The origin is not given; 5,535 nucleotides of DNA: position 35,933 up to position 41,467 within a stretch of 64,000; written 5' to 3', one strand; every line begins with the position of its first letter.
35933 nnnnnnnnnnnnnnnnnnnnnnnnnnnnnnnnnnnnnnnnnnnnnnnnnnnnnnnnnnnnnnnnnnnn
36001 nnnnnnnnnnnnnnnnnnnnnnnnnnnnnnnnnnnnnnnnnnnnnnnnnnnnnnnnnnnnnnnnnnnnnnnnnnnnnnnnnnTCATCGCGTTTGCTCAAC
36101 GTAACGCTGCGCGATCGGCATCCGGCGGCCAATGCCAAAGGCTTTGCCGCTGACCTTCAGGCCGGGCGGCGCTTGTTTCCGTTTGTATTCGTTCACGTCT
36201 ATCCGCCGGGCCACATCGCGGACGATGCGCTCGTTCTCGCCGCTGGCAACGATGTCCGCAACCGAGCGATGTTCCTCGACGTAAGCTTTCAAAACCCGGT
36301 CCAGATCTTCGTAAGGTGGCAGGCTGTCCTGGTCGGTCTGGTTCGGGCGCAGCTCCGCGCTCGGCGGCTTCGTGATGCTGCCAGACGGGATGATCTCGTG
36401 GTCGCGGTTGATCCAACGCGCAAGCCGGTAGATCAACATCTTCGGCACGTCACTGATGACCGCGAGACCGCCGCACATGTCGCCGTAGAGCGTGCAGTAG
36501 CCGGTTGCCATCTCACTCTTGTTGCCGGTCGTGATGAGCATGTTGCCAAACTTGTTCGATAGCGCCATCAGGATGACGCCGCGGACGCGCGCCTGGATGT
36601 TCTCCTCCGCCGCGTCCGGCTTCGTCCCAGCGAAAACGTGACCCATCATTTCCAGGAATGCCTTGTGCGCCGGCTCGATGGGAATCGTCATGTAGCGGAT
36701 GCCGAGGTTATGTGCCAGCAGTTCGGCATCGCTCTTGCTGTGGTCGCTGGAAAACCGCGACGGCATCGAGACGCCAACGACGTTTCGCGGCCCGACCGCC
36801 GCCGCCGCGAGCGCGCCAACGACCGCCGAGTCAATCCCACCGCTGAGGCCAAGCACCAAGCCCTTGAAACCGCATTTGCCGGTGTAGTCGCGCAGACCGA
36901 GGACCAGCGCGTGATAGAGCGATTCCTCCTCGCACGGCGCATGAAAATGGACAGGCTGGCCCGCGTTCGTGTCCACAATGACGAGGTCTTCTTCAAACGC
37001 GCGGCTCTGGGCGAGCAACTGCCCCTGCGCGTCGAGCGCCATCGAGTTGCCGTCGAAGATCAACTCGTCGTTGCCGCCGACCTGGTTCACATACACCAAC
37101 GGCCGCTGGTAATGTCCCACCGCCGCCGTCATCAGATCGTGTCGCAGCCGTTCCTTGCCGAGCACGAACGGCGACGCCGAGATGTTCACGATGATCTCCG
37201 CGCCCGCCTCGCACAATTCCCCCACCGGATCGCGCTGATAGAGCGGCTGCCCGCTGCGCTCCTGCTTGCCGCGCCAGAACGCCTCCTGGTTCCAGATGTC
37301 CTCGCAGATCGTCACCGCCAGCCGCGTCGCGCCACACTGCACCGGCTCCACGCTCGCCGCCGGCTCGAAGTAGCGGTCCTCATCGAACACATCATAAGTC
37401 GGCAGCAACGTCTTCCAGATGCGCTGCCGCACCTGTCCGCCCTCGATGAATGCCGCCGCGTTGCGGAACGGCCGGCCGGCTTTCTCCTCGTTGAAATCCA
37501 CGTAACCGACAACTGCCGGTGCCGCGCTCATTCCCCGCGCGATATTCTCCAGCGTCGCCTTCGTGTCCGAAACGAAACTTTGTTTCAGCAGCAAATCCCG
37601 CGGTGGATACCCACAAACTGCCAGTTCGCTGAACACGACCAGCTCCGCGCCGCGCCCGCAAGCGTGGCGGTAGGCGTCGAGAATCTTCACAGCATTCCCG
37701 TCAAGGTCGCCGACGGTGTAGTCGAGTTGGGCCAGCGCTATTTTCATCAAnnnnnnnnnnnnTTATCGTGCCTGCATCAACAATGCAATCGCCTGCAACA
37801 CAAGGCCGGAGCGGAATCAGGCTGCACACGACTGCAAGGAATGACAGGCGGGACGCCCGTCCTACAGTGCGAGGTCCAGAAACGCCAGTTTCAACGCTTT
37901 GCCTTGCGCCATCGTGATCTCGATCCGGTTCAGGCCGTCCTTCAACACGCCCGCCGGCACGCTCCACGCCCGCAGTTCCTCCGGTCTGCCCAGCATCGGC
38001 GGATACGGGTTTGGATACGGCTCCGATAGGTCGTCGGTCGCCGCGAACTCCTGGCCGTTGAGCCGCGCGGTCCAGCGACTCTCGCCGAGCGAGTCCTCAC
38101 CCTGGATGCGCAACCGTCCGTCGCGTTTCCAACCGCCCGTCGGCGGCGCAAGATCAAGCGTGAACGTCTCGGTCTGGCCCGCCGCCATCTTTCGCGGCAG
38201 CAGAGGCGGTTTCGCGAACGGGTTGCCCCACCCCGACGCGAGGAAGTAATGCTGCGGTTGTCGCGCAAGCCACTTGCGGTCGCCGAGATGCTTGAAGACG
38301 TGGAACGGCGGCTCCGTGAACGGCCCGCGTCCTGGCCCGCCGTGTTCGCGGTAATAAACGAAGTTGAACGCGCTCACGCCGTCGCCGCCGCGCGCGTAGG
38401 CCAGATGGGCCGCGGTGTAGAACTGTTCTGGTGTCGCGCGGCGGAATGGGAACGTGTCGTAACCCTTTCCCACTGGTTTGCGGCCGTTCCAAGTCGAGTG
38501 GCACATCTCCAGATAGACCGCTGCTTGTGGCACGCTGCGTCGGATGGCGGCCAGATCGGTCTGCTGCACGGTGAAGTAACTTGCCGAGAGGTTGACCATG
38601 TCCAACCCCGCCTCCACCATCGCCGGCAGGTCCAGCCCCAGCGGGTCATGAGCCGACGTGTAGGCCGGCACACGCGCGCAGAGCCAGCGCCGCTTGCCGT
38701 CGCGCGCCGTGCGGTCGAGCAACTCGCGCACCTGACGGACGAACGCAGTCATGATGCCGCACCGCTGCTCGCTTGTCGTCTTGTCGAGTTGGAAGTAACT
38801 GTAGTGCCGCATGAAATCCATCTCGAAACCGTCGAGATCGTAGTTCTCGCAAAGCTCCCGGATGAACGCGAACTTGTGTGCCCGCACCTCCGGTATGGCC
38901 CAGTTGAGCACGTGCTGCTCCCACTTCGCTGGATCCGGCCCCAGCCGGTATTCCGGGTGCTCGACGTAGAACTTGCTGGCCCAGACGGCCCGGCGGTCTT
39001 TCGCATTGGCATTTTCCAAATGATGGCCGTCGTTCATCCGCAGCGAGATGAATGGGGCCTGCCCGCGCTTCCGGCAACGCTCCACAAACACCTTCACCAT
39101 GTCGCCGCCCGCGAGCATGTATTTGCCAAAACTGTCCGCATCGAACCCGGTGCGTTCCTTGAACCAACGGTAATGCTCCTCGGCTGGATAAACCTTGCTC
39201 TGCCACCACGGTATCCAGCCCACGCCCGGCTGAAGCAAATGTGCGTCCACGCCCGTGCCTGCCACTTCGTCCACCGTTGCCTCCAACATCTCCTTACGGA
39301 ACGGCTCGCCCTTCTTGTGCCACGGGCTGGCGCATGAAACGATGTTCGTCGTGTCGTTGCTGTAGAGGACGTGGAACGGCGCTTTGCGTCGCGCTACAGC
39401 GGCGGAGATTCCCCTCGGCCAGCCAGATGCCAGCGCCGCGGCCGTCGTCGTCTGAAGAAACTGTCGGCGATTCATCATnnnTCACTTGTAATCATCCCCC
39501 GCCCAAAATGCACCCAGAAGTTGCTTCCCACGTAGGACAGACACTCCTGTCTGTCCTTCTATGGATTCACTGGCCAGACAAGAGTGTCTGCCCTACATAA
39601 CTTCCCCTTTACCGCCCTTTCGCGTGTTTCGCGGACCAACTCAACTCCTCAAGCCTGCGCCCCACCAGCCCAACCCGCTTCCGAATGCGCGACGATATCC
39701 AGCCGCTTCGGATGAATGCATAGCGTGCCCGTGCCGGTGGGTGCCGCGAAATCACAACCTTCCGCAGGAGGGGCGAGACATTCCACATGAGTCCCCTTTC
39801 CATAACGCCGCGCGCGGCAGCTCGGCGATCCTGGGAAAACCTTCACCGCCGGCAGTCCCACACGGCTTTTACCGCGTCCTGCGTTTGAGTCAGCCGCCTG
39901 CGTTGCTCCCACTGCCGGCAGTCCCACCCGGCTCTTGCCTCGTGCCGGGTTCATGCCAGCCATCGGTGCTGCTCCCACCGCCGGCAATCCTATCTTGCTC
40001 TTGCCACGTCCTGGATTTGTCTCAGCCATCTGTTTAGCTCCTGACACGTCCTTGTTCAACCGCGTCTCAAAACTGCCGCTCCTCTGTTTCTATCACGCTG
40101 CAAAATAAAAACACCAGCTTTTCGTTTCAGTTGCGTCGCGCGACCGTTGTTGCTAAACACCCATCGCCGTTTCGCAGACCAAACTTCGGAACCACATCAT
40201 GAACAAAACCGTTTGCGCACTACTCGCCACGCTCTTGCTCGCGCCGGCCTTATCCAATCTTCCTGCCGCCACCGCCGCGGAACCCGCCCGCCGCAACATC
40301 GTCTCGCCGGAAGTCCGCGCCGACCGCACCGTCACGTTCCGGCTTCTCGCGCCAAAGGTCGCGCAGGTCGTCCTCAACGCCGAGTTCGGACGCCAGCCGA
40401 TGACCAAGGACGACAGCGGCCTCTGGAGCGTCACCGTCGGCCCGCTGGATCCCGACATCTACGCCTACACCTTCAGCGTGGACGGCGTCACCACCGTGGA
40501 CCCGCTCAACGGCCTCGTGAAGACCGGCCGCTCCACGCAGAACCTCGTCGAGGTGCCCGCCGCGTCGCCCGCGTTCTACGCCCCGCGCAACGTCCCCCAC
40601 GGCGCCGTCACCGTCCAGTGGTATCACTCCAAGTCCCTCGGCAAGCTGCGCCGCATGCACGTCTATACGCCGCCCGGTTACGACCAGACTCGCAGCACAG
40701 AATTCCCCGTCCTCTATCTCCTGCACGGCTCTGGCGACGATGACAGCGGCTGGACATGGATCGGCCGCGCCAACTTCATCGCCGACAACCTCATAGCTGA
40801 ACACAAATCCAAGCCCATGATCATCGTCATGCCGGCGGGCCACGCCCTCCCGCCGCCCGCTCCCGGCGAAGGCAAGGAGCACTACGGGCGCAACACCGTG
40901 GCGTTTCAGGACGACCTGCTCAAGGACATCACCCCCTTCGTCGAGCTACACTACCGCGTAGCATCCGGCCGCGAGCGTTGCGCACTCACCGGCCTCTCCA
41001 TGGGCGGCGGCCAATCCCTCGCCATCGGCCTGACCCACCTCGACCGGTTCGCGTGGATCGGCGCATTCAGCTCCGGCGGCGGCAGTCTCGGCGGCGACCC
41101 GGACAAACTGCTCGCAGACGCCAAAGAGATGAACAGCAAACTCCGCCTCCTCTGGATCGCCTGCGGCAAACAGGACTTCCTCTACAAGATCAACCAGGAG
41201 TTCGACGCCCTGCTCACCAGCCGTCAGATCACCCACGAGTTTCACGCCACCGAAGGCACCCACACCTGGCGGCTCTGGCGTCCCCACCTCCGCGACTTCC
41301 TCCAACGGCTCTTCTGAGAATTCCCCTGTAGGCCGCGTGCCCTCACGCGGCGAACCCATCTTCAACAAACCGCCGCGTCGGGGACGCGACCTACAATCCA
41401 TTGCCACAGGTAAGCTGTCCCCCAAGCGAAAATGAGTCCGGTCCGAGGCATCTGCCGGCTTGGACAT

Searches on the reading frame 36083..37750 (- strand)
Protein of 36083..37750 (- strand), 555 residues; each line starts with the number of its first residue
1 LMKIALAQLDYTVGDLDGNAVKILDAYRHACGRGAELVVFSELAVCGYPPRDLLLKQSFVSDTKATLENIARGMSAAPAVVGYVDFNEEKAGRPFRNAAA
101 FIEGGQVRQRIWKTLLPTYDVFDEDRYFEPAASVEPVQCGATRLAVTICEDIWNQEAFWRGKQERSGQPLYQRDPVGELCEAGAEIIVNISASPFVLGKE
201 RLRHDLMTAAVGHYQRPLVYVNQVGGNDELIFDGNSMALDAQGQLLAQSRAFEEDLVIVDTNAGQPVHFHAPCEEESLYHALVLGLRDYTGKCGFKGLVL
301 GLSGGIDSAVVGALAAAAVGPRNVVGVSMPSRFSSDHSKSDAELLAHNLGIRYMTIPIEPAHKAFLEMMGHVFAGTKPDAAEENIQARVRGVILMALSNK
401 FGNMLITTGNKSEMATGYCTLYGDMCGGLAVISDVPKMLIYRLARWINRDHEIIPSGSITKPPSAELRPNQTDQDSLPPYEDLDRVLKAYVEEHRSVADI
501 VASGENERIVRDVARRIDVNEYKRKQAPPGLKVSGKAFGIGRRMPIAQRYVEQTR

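Call 10: search_protein_families(library=pfam, proteins=[window:36083-37750:-], max_evalue=0.01)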
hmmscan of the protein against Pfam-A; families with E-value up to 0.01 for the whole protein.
window:36083-37750:- (555 aa): 2 families
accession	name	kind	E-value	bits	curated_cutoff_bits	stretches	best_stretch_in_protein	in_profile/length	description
PF02540.23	NAD_synthase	-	6.5e-72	242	21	1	279-527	2-242/242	NAD synthase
PF00795.27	CN_hydrolase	-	9.6e-24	84.5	23.2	2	3-157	1-157/256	Carbon-nitrogen hydrolase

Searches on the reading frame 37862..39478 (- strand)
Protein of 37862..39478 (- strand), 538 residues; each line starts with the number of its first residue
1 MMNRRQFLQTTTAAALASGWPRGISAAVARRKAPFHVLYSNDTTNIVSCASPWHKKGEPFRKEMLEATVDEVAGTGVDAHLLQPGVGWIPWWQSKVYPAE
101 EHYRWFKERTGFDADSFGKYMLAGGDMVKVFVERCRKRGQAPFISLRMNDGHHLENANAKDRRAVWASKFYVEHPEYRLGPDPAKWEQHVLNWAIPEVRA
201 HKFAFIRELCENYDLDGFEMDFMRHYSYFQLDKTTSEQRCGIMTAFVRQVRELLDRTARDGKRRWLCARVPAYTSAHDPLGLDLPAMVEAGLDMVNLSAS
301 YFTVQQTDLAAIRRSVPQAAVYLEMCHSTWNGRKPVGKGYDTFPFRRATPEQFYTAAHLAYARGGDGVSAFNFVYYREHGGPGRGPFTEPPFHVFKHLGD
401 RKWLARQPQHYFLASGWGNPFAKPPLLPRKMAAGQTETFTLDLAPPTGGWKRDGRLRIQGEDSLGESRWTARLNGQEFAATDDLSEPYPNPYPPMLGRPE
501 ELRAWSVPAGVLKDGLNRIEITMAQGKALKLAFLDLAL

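Call 10: search_protein_families(library=pfam, proteins=[window:37862-39478:-], max_evalue=0.01)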
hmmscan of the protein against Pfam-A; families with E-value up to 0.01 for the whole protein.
window:37862-39478:- (538 aa): 2 families
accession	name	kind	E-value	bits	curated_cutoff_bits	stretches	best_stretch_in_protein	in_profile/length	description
PF02638.21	GHL10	-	0.001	18.7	27.9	1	124-231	68-172/311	Glycosyl hydrolase-like 10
PF10518.14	TAT_signal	-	0.0012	19.1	22.7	1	1-17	1-17/21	TAT (twin-arginine translocation) pathway signal sequence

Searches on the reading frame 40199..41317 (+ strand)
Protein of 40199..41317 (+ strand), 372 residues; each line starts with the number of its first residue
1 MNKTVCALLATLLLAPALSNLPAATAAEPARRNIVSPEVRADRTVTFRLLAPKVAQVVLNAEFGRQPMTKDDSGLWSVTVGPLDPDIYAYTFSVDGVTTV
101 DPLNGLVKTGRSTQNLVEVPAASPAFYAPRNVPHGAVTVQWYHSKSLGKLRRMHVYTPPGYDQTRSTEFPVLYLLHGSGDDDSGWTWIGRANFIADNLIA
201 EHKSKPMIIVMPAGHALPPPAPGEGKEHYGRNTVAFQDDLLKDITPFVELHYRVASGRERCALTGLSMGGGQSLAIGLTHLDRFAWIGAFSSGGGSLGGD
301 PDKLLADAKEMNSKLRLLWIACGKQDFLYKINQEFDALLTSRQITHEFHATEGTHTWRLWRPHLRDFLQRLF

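Call 10: search_protein_families(library=pfam, proteins=[window:40199-41317:+], max_evalue=0.01)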
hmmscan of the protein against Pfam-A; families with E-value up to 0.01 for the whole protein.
window:40199-41317:+ (372 aa): 2 families
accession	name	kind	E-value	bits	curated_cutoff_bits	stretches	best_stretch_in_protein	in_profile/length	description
PF00756.26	Esterase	-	8.2e-24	85.2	22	1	144-368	1-248/251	Putative esterase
PF12146.15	Hydrolase_4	-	0.00092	19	27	1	223-285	41-102/239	Serine aminopeptidase, S33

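Call 12: find_encoding_contigs(protein=window:40199-41317:+, flank=5000, max_places=6)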
Protein window:40199-41317:+ (372 aa): no gene with exactly this product is on record in the collection.

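Call 29: find_homologous_proteins(query=window:40199-41317:+, max_evalue=1e-40)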
Query window:40199-41317:+ (372 aa): 7983 proteins with E <= 1e-40 among 8000 candidates; the best 120 are listed.
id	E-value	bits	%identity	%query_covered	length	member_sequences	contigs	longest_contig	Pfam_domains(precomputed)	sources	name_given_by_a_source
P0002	3.2e-255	864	100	100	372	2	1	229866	PF00756.27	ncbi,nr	ncbi:MAG: alpha/beta hydrolase-fold protein [Verrucomicrobia bacterium]|nr:alpha/beta hydrolase-fold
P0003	6.4e-204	695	81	100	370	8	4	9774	PF00756.27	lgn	-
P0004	1.2e-198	678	80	100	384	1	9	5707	PF00756.27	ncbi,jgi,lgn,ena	-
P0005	5.9e-197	672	80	93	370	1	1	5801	PF00756.27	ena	-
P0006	1.1e-194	665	78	100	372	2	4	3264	PF00756.27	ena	-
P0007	4.7e-191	653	75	100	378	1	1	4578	PF00756.27,PF02230.23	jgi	jgi:enterochelin esterase-like enzyme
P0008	6.0e-190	649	76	100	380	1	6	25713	PF00756.27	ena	-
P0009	6.8e-157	540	47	91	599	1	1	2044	PF02922.25,PF00756.27,PF12146.16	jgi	jgi:enterochelin esterase-like enzyme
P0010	1.9e-149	516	71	87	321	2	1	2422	PF00756.27,PF12146.16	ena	-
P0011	1.9e-147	509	45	91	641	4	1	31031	PF02922.25,PF00756.27,PF12146.16,PF02230.23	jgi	jgi:enterochelin esterase-like enzyme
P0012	2.2e-147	509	45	92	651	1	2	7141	PF00756.27,PF12146.16,PF02230.23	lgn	-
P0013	4.2e-137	475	42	95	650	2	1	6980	PF02922.25,PF00756.27,PF12146.16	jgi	jgi:enterochelin esterase family protein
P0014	5.0e-135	468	42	91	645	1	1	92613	PF00756.27,PF12146.16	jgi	jgi:enterochelin esterase-like enzyme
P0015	2.7e-126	440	47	91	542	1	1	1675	PF00756.27,PF12146.16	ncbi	ncbi:MAG TPA: alpha/beta hydrolase-fold protein, partial [Isosphaeraceae bacterium]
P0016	4.1e-126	439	-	-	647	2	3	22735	PF00756.27,PF12146.16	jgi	jgi:enterochelin esterase-like enzyme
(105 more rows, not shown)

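Call 30: find_encoding_contigs(protein=P0003, flank=6000, max_places=4)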
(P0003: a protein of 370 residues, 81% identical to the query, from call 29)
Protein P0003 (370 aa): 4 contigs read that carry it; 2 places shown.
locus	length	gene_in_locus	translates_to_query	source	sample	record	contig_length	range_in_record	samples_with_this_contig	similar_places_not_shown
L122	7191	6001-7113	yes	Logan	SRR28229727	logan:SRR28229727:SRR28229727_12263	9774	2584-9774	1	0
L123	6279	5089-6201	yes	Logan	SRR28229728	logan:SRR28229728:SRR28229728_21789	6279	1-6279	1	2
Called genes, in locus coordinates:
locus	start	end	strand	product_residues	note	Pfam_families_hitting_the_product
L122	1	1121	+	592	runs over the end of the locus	PF02543:Carbam_trans_N, PF16861:Carbam_trans_C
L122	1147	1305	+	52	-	PF19451:DUF5989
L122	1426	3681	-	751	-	PF18582:HZS_alpha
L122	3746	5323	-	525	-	-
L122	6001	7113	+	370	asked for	PF00756:Esterase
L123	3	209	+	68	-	?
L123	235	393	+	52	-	PF19451:DUF5989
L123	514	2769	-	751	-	PF18582:HZS_alpha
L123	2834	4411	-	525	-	-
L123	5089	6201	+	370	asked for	PF00756:Esterase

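Call 31: find_encoding_contigs(protein=P0008, flank=6000, max_places=4)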
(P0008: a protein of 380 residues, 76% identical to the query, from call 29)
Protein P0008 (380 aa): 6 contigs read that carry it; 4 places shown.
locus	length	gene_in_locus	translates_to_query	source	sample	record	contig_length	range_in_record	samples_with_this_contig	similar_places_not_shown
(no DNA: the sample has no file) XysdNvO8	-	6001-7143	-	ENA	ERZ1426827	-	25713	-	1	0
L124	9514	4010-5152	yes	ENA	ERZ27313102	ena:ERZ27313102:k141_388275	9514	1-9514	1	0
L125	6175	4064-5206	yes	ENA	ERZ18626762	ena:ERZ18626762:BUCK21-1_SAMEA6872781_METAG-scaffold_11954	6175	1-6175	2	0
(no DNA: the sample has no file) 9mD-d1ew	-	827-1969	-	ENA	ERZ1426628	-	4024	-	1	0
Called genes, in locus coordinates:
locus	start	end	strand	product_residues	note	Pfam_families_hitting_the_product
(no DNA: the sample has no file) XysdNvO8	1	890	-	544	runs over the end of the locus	-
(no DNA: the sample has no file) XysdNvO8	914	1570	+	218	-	-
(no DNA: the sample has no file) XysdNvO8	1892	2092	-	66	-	-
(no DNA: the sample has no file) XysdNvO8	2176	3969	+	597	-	PF13859:BNR_3 (faint), PF02012:BNR (faint), PF13088:BNR_2, PF06452:CBM9_1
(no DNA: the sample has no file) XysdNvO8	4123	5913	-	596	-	PF13175:AAA_15, PF13476:AAA_23 (weak), PF13304:AAA_21, PF13175:AAA_15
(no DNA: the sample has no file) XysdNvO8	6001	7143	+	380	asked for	PF00756:Esterase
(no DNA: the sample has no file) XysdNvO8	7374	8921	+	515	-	PF01011:PQQ (faint), PF13360:PQQ_2 (weak), PF13570:Beta-prop_ACSF4 (weak)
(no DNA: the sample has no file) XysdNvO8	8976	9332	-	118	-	-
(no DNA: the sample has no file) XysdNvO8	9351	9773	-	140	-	-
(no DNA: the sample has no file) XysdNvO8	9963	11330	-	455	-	PF01408:GFO_IDH_MocA, PF19051:GFO_IDH_MocA_C2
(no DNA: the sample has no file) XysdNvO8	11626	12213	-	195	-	?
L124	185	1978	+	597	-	PF13859:BNR_3 (faint), PF02012:BNR (faint), PF13088:BNR_2, PF06452:CBM9_1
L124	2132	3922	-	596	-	PF13175:AAA_15, PF13476:AAA_23 (weak), PF13304:AAA_21, PF13175:AAA_15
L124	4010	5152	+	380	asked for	PF00756:Esterase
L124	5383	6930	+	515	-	PF01011:PQQ (faint), PF13360:PQQ_2 (weak), PF13570:Beta-prop_ACSF4 (weak)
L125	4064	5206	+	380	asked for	PF00756:Esterase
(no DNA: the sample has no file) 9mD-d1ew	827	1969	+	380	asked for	PF00756:Esterase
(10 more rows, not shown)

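Call 32: find_encoding_contigs(protein=P0004, flank=6000, max_places=5)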
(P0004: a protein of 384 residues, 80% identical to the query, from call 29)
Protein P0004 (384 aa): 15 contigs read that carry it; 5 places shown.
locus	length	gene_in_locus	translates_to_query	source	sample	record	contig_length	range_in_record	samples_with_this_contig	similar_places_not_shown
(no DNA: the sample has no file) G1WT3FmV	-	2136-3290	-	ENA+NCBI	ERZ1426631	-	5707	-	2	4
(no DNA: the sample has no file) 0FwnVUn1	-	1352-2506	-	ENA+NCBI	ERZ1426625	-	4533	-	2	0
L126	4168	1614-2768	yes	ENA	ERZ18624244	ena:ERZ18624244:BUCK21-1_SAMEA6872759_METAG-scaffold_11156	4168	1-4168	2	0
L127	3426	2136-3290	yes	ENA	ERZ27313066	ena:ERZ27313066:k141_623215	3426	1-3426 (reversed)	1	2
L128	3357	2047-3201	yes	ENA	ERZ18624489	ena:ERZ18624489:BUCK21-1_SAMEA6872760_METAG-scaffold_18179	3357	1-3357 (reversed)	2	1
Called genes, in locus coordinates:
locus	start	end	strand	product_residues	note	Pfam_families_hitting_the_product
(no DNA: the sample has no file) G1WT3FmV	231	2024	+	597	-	PF13859:BNR_3 (faint), PF02012:BNR (faint), PF13088:BNR_2, PF06452:CBM9_1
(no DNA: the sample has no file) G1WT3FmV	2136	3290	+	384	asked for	PF00756:Esterase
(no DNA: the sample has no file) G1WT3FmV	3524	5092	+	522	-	PF01011:PQQ (faint), PF13360:PQQ_2 (faint), PF13570:Beta-prop_ACSF4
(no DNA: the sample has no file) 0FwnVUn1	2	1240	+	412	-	?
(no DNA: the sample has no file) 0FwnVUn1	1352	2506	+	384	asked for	PF00756:Esterase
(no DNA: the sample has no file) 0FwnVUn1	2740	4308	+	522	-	PF01011:PQQ (faint), PF13360:PQQ_2 (faint), PF13570:Beta-prop_ACSF4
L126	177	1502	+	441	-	PF13088:BNR_2, PF02012:BNR (faint), PF06452:CBM9_1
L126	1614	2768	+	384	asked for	PF00756:Esterase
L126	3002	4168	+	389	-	?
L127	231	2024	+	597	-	PF13859:BNR_3 (faint), PF02012:BNR (faint), PF13088:BNR_2, PF06452:CBM9_1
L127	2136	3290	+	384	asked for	PF00756:Esterase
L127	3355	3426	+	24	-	?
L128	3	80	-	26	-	?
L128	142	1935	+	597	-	PF13859:BNR_3 (faint), PF02012:BNR (faint), PF13088:BNR_2, PF06452:CBM9_1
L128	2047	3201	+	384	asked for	PF00756:Esterase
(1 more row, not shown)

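Call 42: find_encoding_contigs(protein=P0002, flank=10000, max_places=6)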
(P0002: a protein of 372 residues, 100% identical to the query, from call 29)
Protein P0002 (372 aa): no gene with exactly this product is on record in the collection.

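Call 76: find_encoding_contigs(protein=P0005, flank=6000, max_places=4)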
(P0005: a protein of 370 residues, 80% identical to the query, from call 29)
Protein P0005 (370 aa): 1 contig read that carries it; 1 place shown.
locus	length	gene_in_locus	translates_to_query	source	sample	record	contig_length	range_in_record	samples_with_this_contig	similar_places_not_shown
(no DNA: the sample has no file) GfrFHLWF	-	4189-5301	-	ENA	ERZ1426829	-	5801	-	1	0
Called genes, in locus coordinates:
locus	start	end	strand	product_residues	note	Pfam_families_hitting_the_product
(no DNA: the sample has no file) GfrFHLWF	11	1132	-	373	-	PF03738:GSP_synth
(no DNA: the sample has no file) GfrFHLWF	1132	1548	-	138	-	-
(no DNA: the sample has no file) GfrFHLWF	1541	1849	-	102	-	PF03994:DUF350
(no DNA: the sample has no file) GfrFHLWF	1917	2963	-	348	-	PF04389:Peptidase_M28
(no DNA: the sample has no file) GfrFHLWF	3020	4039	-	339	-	PF05496:RuvB_N, PF13191:AAA_16 (faint), PF00004:AAA, PF07728:AAA_5, PF17864:AAA_lid_4, PF05491:WHD_RuvB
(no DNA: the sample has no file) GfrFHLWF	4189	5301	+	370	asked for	PF00756:Esterase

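Call 77: find_encoding_contigs(protein=P0007, flank=6000, max_places=4)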
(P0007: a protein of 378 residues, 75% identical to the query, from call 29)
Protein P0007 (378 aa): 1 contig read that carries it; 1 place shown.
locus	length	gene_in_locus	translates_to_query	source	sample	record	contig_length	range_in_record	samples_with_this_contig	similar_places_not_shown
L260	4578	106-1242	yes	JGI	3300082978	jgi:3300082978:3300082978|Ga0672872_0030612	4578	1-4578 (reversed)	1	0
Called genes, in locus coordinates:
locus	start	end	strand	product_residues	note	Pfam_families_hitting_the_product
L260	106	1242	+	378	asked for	PF02230:Abhydrolase_2 (faint), PF00756:Esterase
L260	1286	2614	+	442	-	PF13313:DUF4082 (faint)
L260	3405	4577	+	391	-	?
